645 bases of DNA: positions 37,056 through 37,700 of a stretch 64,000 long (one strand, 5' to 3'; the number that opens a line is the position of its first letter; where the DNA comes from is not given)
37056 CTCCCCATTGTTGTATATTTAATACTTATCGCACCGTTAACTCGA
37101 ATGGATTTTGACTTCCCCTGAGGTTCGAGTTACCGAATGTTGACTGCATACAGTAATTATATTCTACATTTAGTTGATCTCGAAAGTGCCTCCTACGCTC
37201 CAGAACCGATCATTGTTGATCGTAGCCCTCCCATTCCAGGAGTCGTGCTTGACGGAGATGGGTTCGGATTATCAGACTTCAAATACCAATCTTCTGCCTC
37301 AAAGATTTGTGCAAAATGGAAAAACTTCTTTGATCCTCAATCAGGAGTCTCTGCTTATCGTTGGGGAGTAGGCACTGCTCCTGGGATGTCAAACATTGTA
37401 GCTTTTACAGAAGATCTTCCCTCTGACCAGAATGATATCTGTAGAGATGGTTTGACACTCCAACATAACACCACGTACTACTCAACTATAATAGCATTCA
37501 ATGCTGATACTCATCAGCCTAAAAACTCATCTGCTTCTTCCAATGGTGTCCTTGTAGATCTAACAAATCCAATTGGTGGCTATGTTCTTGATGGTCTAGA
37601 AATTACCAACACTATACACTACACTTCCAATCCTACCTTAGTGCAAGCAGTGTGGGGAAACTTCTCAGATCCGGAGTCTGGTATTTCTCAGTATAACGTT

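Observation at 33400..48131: Tandem 110–120-aa repeat family with signature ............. … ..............…IGT.PG … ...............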

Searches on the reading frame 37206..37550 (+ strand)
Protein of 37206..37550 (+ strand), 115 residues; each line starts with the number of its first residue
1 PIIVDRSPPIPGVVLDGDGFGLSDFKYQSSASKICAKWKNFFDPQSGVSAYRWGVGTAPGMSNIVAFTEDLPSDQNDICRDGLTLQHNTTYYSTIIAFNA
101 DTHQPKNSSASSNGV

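Call 19: search_solved_structures(query=A1, max_evalue=1, show_alignments=3)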
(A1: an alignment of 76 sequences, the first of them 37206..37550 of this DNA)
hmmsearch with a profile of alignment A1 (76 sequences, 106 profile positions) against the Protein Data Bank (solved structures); distinct sequences matched with E-value up to 1: 216 (the best 60 are shown).
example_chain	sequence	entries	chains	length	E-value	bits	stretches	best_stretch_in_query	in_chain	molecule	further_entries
8q6t_I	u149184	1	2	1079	7.7e-26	93.7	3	27-105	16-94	Titin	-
8g4l_bm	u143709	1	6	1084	2.4e-23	85.7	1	25-105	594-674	Titin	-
5e53_A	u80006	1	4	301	2.8e-11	46.9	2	26-96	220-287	Contactin-1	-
5e7l_A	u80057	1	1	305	2.8e-11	46.9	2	25-97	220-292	Contactin-2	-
8k3j_A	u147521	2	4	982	1.6e-10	44.5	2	26-97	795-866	Contactin-2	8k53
9ba4_A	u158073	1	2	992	1.6e-10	44.4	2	26-97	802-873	Contactin-2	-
7mrk_B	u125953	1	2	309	1.4e-09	41.4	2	26-97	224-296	Contactin-4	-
7mrq_A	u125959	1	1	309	8.4e-09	38.9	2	26-97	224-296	Contactin-4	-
6xay_A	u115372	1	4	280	9.6e-09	38.7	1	25-97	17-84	Fibronectin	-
7y8s_A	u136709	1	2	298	1.2e-08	38.4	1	27-97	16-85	Dscam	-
5e4q_A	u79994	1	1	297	1.7e-08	37.9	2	26-96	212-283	Contactin-3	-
1fnf_A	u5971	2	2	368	2.3e-08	37.5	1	12-97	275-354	FIBRONECTIN | Isoform 1 of Fibronectin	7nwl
7mro_A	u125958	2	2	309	2.4e-08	37.4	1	26-96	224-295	Contactin-4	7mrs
7mrn_A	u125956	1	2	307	3.1e-08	37.1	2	21-96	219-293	Contactin-5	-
5e52_A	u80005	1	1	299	3.9e-08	36.8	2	21-97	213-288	Contactin-5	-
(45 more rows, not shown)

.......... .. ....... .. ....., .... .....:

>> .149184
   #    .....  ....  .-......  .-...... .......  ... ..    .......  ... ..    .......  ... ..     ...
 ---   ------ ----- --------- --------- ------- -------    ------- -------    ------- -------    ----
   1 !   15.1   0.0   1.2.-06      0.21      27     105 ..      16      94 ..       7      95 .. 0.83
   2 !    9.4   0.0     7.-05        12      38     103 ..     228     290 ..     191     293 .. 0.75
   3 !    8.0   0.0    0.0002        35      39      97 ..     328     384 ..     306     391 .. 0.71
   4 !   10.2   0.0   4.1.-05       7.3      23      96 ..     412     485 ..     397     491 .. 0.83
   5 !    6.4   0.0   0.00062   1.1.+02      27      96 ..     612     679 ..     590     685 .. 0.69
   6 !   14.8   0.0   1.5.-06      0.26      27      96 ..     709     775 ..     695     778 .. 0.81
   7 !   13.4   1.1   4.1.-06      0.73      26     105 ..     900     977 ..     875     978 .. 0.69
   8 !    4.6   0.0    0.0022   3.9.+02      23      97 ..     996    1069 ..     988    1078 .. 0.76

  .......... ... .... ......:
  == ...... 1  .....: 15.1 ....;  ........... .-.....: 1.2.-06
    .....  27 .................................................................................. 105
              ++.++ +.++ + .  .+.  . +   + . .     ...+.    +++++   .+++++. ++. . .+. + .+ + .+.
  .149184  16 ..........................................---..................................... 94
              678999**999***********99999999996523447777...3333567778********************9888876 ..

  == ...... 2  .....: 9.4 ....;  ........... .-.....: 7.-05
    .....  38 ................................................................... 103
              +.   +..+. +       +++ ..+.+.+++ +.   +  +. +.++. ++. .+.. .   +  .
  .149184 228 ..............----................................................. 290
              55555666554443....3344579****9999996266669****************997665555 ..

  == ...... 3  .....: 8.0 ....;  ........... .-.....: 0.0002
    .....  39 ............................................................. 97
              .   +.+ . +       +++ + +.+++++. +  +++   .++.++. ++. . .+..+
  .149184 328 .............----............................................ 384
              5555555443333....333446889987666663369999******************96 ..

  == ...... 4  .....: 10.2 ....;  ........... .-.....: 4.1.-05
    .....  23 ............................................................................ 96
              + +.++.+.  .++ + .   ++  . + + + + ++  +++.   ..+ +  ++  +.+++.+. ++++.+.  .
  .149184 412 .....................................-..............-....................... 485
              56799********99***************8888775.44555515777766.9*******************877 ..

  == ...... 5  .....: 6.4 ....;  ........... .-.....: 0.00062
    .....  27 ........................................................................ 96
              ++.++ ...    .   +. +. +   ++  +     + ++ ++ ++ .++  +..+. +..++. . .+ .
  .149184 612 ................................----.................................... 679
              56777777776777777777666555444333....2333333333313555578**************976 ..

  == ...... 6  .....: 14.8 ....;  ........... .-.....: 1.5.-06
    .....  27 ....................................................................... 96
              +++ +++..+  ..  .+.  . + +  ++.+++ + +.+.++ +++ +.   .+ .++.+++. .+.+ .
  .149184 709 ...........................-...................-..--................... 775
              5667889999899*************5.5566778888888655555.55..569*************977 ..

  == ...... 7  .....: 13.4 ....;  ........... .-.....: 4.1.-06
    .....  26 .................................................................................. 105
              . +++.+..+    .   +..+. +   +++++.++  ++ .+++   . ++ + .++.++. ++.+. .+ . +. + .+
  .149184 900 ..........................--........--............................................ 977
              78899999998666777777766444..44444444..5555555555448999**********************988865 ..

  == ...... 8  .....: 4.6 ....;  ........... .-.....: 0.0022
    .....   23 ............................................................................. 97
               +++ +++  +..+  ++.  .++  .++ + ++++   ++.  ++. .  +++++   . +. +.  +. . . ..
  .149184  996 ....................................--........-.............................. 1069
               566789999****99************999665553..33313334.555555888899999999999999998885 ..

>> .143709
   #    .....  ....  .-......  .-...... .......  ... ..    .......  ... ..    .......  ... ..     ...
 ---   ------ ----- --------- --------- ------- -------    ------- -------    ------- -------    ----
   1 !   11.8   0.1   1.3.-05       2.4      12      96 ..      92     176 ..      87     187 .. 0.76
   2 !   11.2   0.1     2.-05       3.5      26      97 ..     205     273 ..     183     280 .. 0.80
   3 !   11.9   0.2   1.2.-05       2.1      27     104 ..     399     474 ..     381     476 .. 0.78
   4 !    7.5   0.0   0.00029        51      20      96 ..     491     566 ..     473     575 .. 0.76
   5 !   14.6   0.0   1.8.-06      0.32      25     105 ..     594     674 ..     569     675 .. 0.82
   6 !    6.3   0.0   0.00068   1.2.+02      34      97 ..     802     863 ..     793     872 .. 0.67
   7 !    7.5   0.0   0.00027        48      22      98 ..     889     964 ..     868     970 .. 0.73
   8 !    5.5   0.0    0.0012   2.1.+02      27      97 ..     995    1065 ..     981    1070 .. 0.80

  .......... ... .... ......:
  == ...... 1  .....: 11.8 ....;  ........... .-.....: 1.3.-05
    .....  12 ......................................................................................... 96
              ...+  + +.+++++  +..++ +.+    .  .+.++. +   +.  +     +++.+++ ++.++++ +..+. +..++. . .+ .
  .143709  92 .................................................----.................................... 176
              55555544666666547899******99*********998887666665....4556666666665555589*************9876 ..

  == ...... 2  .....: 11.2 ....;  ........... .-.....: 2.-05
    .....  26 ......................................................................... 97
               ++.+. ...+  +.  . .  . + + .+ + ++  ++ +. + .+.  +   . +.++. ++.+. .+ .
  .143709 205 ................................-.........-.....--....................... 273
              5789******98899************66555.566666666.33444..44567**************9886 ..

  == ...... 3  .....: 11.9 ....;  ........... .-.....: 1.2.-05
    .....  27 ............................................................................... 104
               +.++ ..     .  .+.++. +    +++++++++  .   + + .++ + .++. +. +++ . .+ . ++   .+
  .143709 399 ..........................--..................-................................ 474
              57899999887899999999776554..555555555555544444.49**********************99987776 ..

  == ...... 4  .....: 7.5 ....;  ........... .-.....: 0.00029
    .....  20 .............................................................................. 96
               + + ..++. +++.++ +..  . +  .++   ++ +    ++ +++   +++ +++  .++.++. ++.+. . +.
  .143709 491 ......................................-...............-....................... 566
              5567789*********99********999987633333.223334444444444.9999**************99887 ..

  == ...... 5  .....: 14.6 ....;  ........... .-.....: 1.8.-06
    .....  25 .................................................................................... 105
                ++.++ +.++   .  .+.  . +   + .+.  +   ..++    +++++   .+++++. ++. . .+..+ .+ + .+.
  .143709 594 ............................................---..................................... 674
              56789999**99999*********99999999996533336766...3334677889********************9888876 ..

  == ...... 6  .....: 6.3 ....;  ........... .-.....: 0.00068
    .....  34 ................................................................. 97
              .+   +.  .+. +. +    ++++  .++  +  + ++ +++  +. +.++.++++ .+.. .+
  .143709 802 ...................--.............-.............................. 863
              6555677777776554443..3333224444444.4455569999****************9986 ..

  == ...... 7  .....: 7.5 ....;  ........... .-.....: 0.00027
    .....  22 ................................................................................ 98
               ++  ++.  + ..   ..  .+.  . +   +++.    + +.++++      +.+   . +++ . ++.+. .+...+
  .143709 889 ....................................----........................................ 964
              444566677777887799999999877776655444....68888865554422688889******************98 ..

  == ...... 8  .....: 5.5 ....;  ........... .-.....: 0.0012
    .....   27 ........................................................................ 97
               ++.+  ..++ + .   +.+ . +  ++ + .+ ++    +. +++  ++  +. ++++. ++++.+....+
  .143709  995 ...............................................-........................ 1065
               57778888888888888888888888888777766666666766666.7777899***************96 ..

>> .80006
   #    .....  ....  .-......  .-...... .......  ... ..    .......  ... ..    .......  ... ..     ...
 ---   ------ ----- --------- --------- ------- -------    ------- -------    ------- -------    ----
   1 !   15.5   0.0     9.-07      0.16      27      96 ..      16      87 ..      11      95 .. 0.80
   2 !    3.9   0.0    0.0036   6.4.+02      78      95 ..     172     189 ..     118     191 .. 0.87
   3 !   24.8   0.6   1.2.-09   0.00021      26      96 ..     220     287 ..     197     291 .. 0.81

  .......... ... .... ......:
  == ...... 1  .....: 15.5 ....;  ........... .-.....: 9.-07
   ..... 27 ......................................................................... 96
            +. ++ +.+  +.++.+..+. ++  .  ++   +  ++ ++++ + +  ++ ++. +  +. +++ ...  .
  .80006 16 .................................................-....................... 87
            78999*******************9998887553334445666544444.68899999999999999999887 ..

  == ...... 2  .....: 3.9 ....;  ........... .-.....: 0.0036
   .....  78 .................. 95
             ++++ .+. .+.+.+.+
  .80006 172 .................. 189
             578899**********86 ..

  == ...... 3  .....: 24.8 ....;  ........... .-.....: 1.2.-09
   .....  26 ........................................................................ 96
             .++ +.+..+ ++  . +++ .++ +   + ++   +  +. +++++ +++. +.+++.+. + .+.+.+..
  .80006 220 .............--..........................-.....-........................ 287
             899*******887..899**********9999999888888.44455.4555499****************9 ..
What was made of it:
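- On FN3 (PF00041): Single-domain monobodies reach 6.7e-6, FN10 reaches 1e-4, and one contactin-1 domain has per-domain E 2e-4 (call 19).
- Closest known: Fibronectin type III domain. Same: Profile E-values down to 1e-25 (call 19).
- Profile positions ~24-98 cover strands B to G (call 19).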

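Call 21: search_protein_families(library=pfam, alignment_id=A1, max_evalue=0.01)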
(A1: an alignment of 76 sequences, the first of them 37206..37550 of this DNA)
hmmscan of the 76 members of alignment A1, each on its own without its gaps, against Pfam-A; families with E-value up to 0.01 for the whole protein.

A. member 1, window:37206-37550:+ (115 aa): 0 families

B. families by the number of members that match (of 76 scanned): 6 families
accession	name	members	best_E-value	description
PF00041.27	fn3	14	1.2e-07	Fibronectin type III domain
PF24489.1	Ig_J_second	3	2.8e-05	Tip attachment protein J second Ig-like domain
PF25788.1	Ig_Rha78A_N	3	0.00067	Rha78A-like, N-terminal immunoglobulin domain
PF25059.1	FN3_DSCAM-DSCAML_C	2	0.00093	DSCAM/DSCAML C-terminal Fn3-like domain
PF16656.11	Pur_ac_phosph_N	1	0.00038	Purple acid Phosphatase, N-terminal domain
PF23008.3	FN3_Tor_3rd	1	0.0014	Tyrosine-protein kinase receptor torso, third FN3 domain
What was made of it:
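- On HYR (PF02494): 0 of 76 units at E<=0.01 (call 21).
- On PKD (PF00801): No unit matches at E<=0.01 (call 21).
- It is matched by 14 of 76 units (call 21). Only 14 of 76 units reach fn3 at E<0.01 (call 21).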

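Call 24: predict_structure(alignment_id=A1)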
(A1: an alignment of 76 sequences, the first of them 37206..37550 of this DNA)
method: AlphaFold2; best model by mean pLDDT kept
length: 115 residues; sequences in the alignment: 76
mean_pLDDT: 94.0   pTM: 0.86
mean pLDDT of the five models: 94.0, 93.9, 92.7, 92.6, 91.4
residues with pLDDT >= 90: 95; 70-90: 19; 50-70: 1; < 50: 0
segments of 3 or more residues with pLDDT < 50: none
pLDDT, mean of each block of 10 residues (from residue 1): 90 89 85 96 96 98 97 96 96 97 92 96
secondary structure, 60 per line:
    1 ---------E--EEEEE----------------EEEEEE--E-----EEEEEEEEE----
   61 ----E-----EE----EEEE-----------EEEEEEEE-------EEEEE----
elements in order: E13-17 E34-39 E48-56 E77-80 E92-99 E107-111
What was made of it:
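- On FN3 (PF00041): AF2 model of R3: pLDDT 94, strands at 13-17, 34-39, 48-56, 77-80, 92-99 and 107-111 (call 24).
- Structure: the AF2 model of window copy R3 has pLDDT 94 and pTM 0.86, with strands A, B, C, E, F and G (call 24).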

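Call 26: fold_search(model_id=the predicted structure, library=pdb)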
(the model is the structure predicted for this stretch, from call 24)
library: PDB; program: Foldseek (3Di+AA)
matches with E <= 10: 1302; with E <= 0.001: 2
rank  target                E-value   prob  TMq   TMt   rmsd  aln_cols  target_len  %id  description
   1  1x5k_MODEL_1_A        9.2e-04  1.00  0.49  0.46   5.3       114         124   18  The solution structure of the sixth fibronectin type III domain of human Neogenin (released 2005-11-15)
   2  5x83_A                9.7e-04  1.00  0.51  0.59   5.2       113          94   19  Structure of DCC FN456 domains (released 2017-09-06)
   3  5x83_C                1.7e-03  1.00  0.51  0.59   5.2       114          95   19  Structure of DCC FN456 domains (released 2017-09-06)
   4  6hn4_F                2.0e-03  1.00  0.51  0.14   6.2       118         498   22  Leucine-zippered human insulin receptor ectodomain with single bound insulin - "lower" membrane-proximal part (released 2018-11-21)
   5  4bqb_C                2.2e-03  1.00  0.51  0.33   4.9       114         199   18  Crystal structure of the FN5 and FN6 domains of NEO1, form 2 (released 2013-06-12)
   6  6ce7_B                3.0e-03  1.00  0.48  0.11   5.5        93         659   24  Insulin Receptor ectodomain in complex with one insulin molecule (released 2018-03-14)
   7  8ysz_B                3.3e-03  1.00  0.57  0.16  19.0       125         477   19  Cryo-EM structure of the complex IR with three IGF-II (released 2025-03-26)
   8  4urt_B                3.3e-03  1.00  0.51  0.32   5.0       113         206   14  The crystal structure of a fragment of netrin-1 in complex with FN5- FN6 of DCC (released 2014-09-10)
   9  4bqb_D                3.3e-03  1.00  0.52  0.33   4.9       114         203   18  Crystal structure of the FN5 and FN6 domains of NEO1, form 2 (released 2013-06-12)
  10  2ic2_B                3.5e-03  1.00  0.50  0.50   5.1       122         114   12  Crystal Structure of the First FNIII Domain of Ihog (released 2006-10-24)
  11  4bq9_B                3.7e-03  1.00  0.50  0.34   5.2       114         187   18  Crystal structure of the FN5 and FN6 domains of NEO1, form 1 (released 2013-06-12)
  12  4yfd_A                4.6e-03  1.00  0.58  0.16   3.6       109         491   17  Crystal structure PTP delta Ig1-Fn2 in complex with IL-1RAcP (released 2015-05-06)
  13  4yfg_A                4.6e-03  1.00  0.59  0.17   3.7       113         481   17  Crystal structure of PTP delta meA3/meB minus variant Ig1-Fn1 (released 2015-05-06)
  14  8xjs_A                4.6e-03  1.00  0.53  0.10   8.4       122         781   19  Cryo-EM structure of human insulin receptor bound to 3 IGF-I (released 2024-12-25)
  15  6cpg_E                4.9e-03  1.00  0.43  0.54   5.1        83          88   17  Structure of dephosphorylated Aurora A (122-403) in complex with inhibiting monobody and AT9283 in an inactive conform (released 2018-06-27)
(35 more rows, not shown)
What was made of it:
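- On FN3 (PF00041): Foldseek top hits are FN3 (call 26).
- The Foldseek PDB matches are FN3 domains (neogenin, DCC, insulin receptor, PTP-delta, monobodies) (call 26).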

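Call 60: find_homologous_proteins(query=A1, max_evalue=1e-10)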
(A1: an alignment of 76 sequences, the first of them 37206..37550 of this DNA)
Query A1 (76 sequences) (115 aa, profile of the alignment): 3 proteins with E <= 1e-10 among 550 candidates.
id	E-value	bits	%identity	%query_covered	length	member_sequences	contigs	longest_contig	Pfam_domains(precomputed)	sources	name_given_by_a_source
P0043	6.5e-35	137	89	100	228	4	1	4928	-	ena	-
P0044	2.9e-26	110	64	88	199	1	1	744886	-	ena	-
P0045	2.1e-23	100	32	54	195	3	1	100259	-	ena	-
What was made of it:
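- Tried and rejected: Word-index homologue search with the unit alignment: it returned only three short near-identical fragments (call 60).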

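Call 61: search_protein_representatives(alignment_id=A1)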
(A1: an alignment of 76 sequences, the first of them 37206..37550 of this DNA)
Query: 76 sequences, 106 profile positions. Proteins with E-value up to 0.001 (for the whole library): 33978; up to 1e-10: 12007; up to 1e-30: 2430. The best 150 are listed.
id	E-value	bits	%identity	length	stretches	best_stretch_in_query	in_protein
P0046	0.0e+00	2235.6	-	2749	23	1-106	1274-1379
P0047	0.0e+00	2225.2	-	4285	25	1-106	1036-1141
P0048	0.0e+00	2094.0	-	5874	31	1-106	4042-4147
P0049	0.0e+00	2012.7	-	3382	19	1-106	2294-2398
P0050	0.0e+00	1942.8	-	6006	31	1-106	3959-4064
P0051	0.0e+00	1835.1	-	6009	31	3-106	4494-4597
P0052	0.0e+00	1805.1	-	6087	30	1-106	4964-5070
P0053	0.0e+00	1802.6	-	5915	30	2-106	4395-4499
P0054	0.0e+00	1786.7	-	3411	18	1-106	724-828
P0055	0.0e+00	1729.2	-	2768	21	1-105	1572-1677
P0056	0.0e+00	1669.2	-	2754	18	1-106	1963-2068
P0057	0.0e+00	1622.4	-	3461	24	1-105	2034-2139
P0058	0.0e+00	1618.8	-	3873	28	2-106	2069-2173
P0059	0.0e+00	1570.4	-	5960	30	1-106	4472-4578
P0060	0.0e+00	1531.6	-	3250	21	2-105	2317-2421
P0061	0.0e+00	1511.0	-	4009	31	1-103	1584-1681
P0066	0.0e+00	1329.4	-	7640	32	1-106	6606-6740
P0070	0.0e+00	1236.6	-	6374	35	1-106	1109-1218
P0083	0.0e+00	1072.1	-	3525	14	1-106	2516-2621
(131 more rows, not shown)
